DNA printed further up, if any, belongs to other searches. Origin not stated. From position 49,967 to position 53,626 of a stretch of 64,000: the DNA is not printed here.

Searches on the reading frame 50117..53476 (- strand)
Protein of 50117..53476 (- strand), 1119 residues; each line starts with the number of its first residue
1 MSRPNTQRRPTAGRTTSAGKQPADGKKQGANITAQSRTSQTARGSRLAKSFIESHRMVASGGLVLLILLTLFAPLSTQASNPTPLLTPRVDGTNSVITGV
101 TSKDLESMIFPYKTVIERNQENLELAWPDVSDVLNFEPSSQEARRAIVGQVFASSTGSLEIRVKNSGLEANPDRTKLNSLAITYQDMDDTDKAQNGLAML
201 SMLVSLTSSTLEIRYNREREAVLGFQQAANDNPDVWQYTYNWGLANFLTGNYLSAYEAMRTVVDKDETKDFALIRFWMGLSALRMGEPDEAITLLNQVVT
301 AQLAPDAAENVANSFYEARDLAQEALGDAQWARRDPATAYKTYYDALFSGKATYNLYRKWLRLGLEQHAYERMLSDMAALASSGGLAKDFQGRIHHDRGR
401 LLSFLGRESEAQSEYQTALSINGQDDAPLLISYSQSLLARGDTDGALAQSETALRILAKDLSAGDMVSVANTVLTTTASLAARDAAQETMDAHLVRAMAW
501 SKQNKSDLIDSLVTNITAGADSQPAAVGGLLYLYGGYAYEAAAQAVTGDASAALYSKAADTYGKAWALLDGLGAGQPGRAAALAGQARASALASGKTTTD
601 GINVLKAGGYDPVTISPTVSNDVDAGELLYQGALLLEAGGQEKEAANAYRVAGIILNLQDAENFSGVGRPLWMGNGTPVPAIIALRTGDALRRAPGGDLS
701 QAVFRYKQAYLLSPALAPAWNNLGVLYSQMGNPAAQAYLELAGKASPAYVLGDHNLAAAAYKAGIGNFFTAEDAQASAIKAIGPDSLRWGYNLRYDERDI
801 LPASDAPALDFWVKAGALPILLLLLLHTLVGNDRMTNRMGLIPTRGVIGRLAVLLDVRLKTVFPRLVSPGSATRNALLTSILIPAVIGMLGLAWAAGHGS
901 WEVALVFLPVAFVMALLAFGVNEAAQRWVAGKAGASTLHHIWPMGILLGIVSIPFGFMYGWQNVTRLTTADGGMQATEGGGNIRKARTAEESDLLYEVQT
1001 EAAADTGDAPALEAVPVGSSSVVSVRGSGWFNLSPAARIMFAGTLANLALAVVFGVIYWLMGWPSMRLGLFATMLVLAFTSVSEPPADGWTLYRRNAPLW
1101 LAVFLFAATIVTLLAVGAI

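Call 11: search_protein_families(library=pfam, proteins=[window:50117-53476:-], max_evalue=0.01)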
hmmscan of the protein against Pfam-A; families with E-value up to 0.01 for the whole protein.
window:50117-53476:- (1119 aa): 7 families
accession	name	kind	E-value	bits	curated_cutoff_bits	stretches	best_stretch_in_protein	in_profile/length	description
PF07719.23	TPR_2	-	5.5e-09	35.9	27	0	274-299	3-28/34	Tetratricopeptide repeat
PF13181.12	TPR_8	-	2.1e-08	34.1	25.7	0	393-424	2-33/34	Tetratricopeptide repeat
PF00515.34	TPR_1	-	3.1e-08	33.5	27.8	0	717-733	1-17/34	Tetratricopeptide repeat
PF14559.12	TPR_19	-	1e-06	29.4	25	0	697-735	5-44/68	Tetratricopeptide repeat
PF13431.12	TPR_17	-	1.7e-05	25.1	24.4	0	706-734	2-30/34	Tetratricopeptide repeat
PF13414.12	TPR_11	-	0.0004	20.4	26.8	1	697-731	8-42/42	TPR repeat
PF13424.12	TPR_12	-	0.001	19.7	30.1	0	393-457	4-75/77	Tetratricopeptide repeat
